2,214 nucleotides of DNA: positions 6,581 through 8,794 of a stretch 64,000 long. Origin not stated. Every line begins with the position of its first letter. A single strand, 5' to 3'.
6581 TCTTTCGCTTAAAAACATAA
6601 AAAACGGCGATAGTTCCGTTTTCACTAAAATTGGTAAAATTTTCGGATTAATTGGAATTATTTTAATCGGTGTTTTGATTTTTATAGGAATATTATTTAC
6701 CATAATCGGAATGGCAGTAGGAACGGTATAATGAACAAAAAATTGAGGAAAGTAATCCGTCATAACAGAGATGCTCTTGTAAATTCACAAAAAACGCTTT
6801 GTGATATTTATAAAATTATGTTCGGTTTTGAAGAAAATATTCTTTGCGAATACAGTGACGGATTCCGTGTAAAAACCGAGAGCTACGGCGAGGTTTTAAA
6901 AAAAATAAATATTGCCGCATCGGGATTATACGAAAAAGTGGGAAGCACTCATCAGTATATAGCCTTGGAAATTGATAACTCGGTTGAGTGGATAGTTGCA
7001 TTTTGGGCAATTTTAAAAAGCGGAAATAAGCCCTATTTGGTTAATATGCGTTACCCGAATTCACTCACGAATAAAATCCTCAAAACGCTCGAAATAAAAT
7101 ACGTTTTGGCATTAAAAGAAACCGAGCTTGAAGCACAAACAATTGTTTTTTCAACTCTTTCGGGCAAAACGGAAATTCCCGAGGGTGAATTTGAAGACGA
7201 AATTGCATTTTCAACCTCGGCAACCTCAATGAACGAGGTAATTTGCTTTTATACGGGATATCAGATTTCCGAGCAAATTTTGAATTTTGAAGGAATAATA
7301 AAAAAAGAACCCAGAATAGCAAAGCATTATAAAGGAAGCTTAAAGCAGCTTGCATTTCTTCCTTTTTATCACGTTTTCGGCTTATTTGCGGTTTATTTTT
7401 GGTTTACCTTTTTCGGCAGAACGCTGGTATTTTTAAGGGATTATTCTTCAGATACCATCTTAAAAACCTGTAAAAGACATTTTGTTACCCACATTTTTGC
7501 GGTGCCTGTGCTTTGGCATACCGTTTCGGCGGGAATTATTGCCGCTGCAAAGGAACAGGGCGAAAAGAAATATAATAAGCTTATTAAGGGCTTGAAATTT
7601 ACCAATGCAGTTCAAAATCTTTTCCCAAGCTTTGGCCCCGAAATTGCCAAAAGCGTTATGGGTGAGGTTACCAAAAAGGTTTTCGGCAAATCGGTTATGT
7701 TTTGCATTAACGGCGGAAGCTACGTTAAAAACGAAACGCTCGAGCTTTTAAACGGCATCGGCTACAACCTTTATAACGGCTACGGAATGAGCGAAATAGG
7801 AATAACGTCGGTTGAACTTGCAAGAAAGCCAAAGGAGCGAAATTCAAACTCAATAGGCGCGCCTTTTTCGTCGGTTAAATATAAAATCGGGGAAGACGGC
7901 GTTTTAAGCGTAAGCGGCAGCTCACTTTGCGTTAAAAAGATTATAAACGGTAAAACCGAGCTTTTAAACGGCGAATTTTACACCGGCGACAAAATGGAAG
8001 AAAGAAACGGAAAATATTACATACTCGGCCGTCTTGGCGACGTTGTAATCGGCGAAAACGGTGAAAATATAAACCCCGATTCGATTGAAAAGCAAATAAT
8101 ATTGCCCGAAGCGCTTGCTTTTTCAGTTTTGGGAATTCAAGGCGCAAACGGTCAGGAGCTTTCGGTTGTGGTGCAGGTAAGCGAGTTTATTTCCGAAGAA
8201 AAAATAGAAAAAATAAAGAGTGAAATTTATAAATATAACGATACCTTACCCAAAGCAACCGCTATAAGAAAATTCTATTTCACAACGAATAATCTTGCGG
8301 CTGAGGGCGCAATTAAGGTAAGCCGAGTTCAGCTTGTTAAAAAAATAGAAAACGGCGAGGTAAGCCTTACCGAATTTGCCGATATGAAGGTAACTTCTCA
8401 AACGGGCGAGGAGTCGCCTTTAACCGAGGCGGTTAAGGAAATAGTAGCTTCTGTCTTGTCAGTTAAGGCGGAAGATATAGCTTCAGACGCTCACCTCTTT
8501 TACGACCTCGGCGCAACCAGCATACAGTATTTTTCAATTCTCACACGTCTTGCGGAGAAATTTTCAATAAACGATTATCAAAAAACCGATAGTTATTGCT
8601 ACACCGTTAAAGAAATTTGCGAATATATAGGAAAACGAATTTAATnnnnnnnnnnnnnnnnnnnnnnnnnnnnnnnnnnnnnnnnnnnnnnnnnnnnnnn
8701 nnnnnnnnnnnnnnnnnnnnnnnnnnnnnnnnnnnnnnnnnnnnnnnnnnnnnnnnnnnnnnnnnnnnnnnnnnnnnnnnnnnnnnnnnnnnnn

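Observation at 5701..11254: Seven-gene operon coupling zinc-ribbon membrane proteins, an adenylase-carrier fusion, a double LPLAT, a free carrier and a PLAAT/LRAT enzyme: candidate undescribed lipid acylation/remodelling system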

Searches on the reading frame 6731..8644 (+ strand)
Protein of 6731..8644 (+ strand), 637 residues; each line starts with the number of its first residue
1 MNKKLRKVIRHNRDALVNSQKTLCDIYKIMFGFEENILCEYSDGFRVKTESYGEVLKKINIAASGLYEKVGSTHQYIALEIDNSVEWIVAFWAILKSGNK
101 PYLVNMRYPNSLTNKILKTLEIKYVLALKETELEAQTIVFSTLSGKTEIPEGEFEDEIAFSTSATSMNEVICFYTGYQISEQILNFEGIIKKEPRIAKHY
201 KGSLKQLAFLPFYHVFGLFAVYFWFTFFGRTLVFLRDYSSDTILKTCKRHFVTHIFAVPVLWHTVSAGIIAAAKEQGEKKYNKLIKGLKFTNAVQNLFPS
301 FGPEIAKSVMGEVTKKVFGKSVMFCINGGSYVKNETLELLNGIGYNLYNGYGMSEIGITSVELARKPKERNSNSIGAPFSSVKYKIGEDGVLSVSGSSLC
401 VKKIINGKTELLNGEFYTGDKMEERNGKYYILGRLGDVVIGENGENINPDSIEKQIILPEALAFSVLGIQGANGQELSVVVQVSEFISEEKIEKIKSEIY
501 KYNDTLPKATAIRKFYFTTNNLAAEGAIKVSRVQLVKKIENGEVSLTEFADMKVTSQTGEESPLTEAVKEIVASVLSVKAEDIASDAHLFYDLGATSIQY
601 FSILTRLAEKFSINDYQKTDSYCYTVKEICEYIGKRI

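Call 3: search_protein_families(library=pfam, proteins=[window:6731-8644:+], max_evalue=0.01)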
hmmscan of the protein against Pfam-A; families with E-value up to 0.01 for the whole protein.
window:6731-8644:+ (637 aa): 2 families
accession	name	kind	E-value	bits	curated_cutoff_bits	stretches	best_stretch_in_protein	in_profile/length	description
PF00501.34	AMP-binding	-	5.5e-30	104.9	29.9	2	203-389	205-358/384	AMP-binding enzyme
PF00550.31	PP-binding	-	2e-07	31.6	20.8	1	566-613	1-47/67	Phosphopantetheine attachment site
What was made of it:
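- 6731..8644 (+): A-CP: ANL adenylate-forming domain fused to a carrier domain (Ser in GATSIQY). It has a non-canonical A3 P-loop, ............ Pfam AMP-binding 5.5e-30 and PP-binding 2e-7 (call 3).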

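Call 4: search_protein_families(library=ncbifam, proteins=[window:6731-8644:+], max_evalue=0.01)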
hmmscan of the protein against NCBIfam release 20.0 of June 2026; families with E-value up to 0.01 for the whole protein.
window:6731-8644:+ (637 aa): 47 families (the best 25 are shown)
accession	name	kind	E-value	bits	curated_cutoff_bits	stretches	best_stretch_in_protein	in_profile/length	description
NF006539.0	PRK09029.1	equivalog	7.9e-23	81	494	2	326-541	246-453/458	o-succinylbenzoate--CoA ligase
TIGR01923.1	menE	equivalog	6.8e-22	77.9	330.15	2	326-503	230-418/442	o-succinylbenzoate--CoA ligase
NF004837.0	PRK06187.1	subfamily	7.1e-20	70.7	476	2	205-269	215-278/531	long-chain-fatty-acid--CoA ligase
NF002966.0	PRK03640.1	equivalog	5.4e-16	58.2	556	1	307-539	241-480/483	o-succinylbenzoate--CoA ligase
NF004114.0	PRK05605.1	equivalog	1.8e-14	53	766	1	205-267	266-328/575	long-chain-fatty-acid--CoA ligase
NF052269.1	Staph_lig_FadD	equivalog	4.3e-14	51.7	650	2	320-540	265-494/499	long-chain-fatty-acid--CoA ligase FadD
NF005307.0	PRK06839.1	equivalog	1.1e-13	50.7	748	2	320-538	264-492/496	o-succinylbenzoate--CoA ligase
TIGR01733.1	AA-adenyl-dom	subfamily_domain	3.7e-13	49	317.4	2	51-141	1-92/409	amino acid adenylation domain-containing protein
NF038343.1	ligase_FadD11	exception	5.3e-10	38.3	950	1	209-481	207-491/585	fatty acid--CoA ligase FadD11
NF005660.0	PRK07445.1-2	equivalog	1.1e-09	37.7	525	1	299-540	160-391/397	O-succinylbenzoic acid--CoA ligase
NF058661.1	cispen_AMP_AmcH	equivalog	7.2e-09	34.6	370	1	300-485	223-420/458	adenylate-forming 2-oxoglutaryl-ACP ligase AmcH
NF002148.0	PRK00982.1-2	subfamily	1.4e-08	34.4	71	1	564-635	5-76/79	acyl carrier protein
NF004282.0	PRK05691.1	subfamily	2.1e-08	30.6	4090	1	417-614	432-634/4334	non-ribosomal peptide synthase/polyketide synthase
TIGR00517.1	acyl_carrier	equivalog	4.1e-08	33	70.45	1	564-636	4-76/77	acyl carrier protein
NF006182.0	PRK08316.1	subfamily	4.8e-08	31.9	663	0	198-264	207-273/523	fatty acyl-CoA synthetase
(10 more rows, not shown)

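Call 21: search_solved_structures(query=window:6731-8644:+, max_evalue=0.001, show_alignments=1)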
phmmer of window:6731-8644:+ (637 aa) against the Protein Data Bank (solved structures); distinct sequences matched with E-value up to 0.001: 34.
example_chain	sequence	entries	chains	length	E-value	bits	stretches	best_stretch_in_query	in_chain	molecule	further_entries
5x8f_A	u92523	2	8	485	2.9e-09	39.3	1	321-481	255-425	2-succinylbenzoate--CoA ligase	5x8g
5buq_A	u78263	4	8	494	4.3e-09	38.7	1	321-479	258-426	2-succinylbenzoate--CoA ligase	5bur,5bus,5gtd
3cw8_X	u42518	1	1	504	2.2e-08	36.4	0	387-539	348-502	4-chlorobenzoyl CoA ligase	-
2qvx_X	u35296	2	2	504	2.6e-08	36.1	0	387-539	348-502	4-Chlorobenzoate CoA Ligase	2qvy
2qvz_X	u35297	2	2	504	3.1e-08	35.9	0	387-539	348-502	4-Chlorobenzoate CoA Ligase/Synthetase | 4-Chlorobenzoate CoA Ligase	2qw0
1t5d_X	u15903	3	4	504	3.1e-08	35.9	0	387-539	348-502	4-chlorobenzoyl CoA ligase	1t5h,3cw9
3dlp_X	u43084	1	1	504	4.4e-08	35.4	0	387-539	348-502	4-Chlorobenzoate CoA Ligase/Synthetase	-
3ipl_A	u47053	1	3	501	1.9e-07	33.3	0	329-454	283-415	2-succinylbenzoate--CoA ligase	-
6nj0_A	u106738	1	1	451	4.8e-07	32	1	324-470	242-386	2-succinylbenzoate--CoA ligase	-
5c5h_A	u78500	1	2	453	4.9e-07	31.9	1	324-470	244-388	2-succinylbenzoate--CoA ligase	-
4gxq_A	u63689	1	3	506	6.2e-06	28.3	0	408-509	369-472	Malonyl CoA synthetase, Benzoate-CoA ligase Chimeric protein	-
4gxr_A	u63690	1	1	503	3.1e-05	26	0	408-487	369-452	Malonyl CoA synthetase, Benzoate-CoA ligase Chimeric protein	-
4fuq_A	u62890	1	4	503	3.9e-05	25.7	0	408-481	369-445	Malonyl CoA synthetase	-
4fut_A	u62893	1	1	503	3.9e-05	25.7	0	408-481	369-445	Malonyl CoA synthetase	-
7ywk_A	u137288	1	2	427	0.00012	24.1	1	46-132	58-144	Tyrocidine synthase 1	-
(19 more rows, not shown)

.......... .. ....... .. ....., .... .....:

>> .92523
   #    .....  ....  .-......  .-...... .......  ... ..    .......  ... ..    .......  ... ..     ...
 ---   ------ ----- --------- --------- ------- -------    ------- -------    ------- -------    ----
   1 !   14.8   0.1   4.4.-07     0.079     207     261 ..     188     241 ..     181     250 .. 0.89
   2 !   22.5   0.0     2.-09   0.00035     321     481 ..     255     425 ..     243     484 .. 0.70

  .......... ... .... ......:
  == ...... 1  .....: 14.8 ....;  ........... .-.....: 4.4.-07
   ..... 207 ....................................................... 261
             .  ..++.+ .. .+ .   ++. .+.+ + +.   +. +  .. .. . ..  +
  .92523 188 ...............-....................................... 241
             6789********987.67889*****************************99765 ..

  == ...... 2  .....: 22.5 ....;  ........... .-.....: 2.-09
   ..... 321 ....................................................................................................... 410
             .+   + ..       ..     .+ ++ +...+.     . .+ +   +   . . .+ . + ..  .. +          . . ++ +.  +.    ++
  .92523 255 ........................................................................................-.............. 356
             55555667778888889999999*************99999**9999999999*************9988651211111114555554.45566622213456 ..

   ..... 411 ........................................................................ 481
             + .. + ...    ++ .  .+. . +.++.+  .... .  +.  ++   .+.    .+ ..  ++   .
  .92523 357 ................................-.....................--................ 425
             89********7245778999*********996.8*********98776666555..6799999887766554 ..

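Call 24: find_homologous_proteins(query=window:6731-8644:+)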
Query window:6731-8644:+ (637 aa): 1506 proteins with E <= 0.001 among 8000 candidates; the best 120 are listed.
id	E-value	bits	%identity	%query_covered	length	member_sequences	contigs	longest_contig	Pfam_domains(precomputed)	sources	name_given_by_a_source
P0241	0.0e+0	1409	100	100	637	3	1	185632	PF00550.32,PF00501.35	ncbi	-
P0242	0.0e+0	1129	76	100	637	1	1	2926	PF00550.32,PF00501.35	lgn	-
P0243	0.0e+0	1123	76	100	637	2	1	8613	PF00550.32,PF00501.35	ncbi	-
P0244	0.0e+0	1122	76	100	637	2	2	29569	PF00550.32,PF00501.35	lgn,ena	-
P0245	0.0e+0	1107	75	100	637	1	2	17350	PF00550.32,PF00501.35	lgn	-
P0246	0.0e+0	1102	75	100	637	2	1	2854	PF00550.32,PF00501.35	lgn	-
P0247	0.0e+0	1100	76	100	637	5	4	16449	PF00550.32,PF00501.35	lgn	-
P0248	0.0e+0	1086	74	100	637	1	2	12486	PF00550.32,PF00501.35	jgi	-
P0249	0.0e+0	1077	73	100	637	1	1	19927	PF00550.32,PF00501.35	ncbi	-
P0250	0.0e+0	1076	74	100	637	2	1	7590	PF00501.35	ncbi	-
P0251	0.0e+0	1074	73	100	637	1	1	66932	PF00550.32,PF00501.35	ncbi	-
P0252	0.0e+0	1066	73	100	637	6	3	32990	PF00550.32,PF00501.35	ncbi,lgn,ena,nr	ncbi:MAG: AMP-binding protein [Clostridia bacterium]|nr:AMP-binding protein [Clostridia bacterium]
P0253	0.0e+0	1055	71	100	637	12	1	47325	PF00550.32,PF00501.35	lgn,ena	-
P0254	0.0e+0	1041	72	100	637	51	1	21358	PF00550.32,PF00501.35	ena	-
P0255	0.0e+0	1041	71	100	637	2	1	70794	PF00550.32,PF00501.35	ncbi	-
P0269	0.0e+0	1011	69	100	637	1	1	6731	PF00550.32,PF00501.35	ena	-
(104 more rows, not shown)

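Call 26: find_encoding_contigs(protein=P0241, flank=10000, max_places=1)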
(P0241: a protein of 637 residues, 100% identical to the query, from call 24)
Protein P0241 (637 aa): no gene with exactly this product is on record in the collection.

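Call 42: predict_structure(alignment_id=A3)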
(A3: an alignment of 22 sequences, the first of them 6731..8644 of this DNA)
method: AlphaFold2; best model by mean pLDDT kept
length: 637 residues; sequences in the alignment: 22
mean_pLDDT: 72.3   pTM: 0.59
mean pLDDT of the five models: 72.3, 72.2, 67.6, 67.4, 63.3
residues with pLDDT >= 90: 109; 70-90: 255; 50-70: 195; < 50: 78
segments of 3 or more residues with pLDDT < 50: 164-166, 195-216, 252-260, 321-331, 348-363, 440-446, 526-528, 617-619
pLDDT, mean of each block of 10 residues (from residue 1): 63 87 89 77 70 91 96 94 82 96 80 87 95 94 91 91 56 84 66 49 38 47 59 52 57 46 62 78 83 70 72 60 41 59 56 44 51 59 75 76 74 66 71 54 51 73 82 78 82 88 75 88 59 75 88 65 82 90 87 87 81 55 80 73
secondary structure, 60 per line:
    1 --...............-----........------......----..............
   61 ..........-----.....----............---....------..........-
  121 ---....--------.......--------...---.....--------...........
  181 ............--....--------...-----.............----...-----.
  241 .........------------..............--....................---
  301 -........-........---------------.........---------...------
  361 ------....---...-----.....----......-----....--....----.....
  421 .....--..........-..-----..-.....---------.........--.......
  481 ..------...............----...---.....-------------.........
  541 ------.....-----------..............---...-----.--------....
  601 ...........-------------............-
elements in order: H3-17 H23-30 E37-42 E47-51 H52-70 E76-80 H85-96 E100-103 H110-119 E124-127 E136-139 E157-161 E170-175 H176-192 H195-198 E207-209 H215-227 E232-234 H240-249 H262-275 H278-297 H302-309 H311-318 H334-342 H367-370 E374-376 E382-386 E391-396 E402-405 E408-411 E416-425 E428-434 H449-453 E463-471 E474-482 H489-503 E514-518 H532-540 H563-576 H597-611 H626-636

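Call 45: fold_search(model_id=the predicted structure, library=pdb)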
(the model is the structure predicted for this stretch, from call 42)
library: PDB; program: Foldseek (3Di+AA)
matches with E <= 10: 1498; with E <= 0.001: 625
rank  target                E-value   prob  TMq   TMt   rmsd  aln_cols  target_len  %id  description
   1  5x8f_C                1.0e-19  1.00  0.46  0.59  10.9       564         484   19  Ternary complex structure of a double mutant I454RA456K of o-Succinylbenzoate CoA Synthetase (MenE) from Bacillus Subt (released 2017-06-07)
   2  4r0m_A                1.2e-19  1.00  0.51  0.51  15.3       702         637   16  Structure of McyG A-PCP complexed with phenylalanyl-adenylate (released 2015-04-15)
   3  5x8f_A                1.4e-19  1.00  0.47  0.60  10.6       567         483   20  Ternary complex structure of a double mutant I454RA456K of o-Succinylbenzoate CoA Synthetase (MenE) from Bacillus Subt (released 2017-06-07)
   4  5x8f_B                2.0e-19  1.00  0.46  0.59  10.8       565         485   18  Ternary complex structure of a double mutant I454RA456K of o-Succinylbenzoate CoA Synthetase (MenE) from Bacillus Subt (released 2017-06-07)
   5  5x8g_B                2.9e-19  1.00  0.47  0.60  10.7       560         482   18  Binary complex structure of a double mutant I454RA456K of o-Succinylbenzoate CoA Synthetase (MenE) from Bacillus Subti (released 2017-06-07)
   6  5x8f_D                3.2e-19  1.00  0.47  0.60  10.6       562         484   20  Ternary complex structure of a double mutant I454RA456K of o-Succinylbenzoate CoA Synthetase (MenE) from Bacillus Subt (released 2017-06-07)
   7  5bus_A                5.5e-19  1.00  0.52  0.66   6.3       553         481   18  O-succinylbenzoate Coenzyme A Synthetase (MenE) from Bacillus Subtilis, in complex with AMP (released 2015-08-26)
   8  5x8g_D                6.5e-19  1.00  0.47  0.60  10.6       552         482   19  Binary complex structure of a double mutant I454RA456K of o-Succinylbenzoate CoA Synthetase (MenE) from Bacillus Subti (released 2017-06-07)
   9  9meh                  8.0e-19  1.00  0.45  0.18  14.6       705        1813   15  Crystal structure of the dimodular LgrA after protein ligation (released 2025-03-05)
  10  5gtd_A                9.0e-19  1.00  0.51  0.65   6.3       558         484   18  o-Succinylbenzoate CoA Synthetase (MenE) from Bacillus Subtilis in Complex with the Acyl-adenylate Intermediate OSB-AM (released 2017-01-04)
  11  5msw                  2.5e-18  1.00  0.47  0.43  17.2       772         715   14  Structure of the A-PCP didomain of carboxylic acid reductase (CAR) from Segniliparus rugosus in complex with AMP (released 2017-07-05)
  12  2qvy                  4.6e-18  1.00  0.54  0.66   6.2       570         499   19  4-Chlorobenzoyl-CoA Ligase/Synthetase, I303G mutation, bound to 3,4-Dichlorobenzoate (released 2007-12-18)
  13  3ipl_A                6.0e-18  1.00  0.43  0.59  12.9       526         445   18  CRYSTAL STRUCTURE OF o-succinylbenzoic acid-CoA ligase FROM Staphylococcus aureus subsp. aureus Mu50 (released 2009-08-25)
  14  5es8_A                8.8e-18  1.00  0.43  0.37  15.2       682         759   16  Crystal structure of the initiation module of LgrA in the thiolation state (released 2016-01-20)
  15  5bur_A                9.8e-18  1.00  0.51  0.66   6.5       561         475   18  O-succinylbenzoate Coenzyme A Synthetase (MenE) from Bacillus Subtilis, in Complex with ATP and Magnesium Ion (released 2015-08-26)
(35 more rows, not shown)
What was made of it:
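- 6731..8644 (+): The AF2 model (pLDDT 72) is nearest to MenE, McyG A-PCP and AasS (calls 42, 45).
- The best profile and fold matches are MenE, aryl-CoA ligases and NRPS A-PCP as much as fatty-acid enzymes, and the model is poor around the active site (calls 4, 21, 42, 45).
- Tried and rejected: The model has low confidence around the active site (calls 21, 42, 45).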
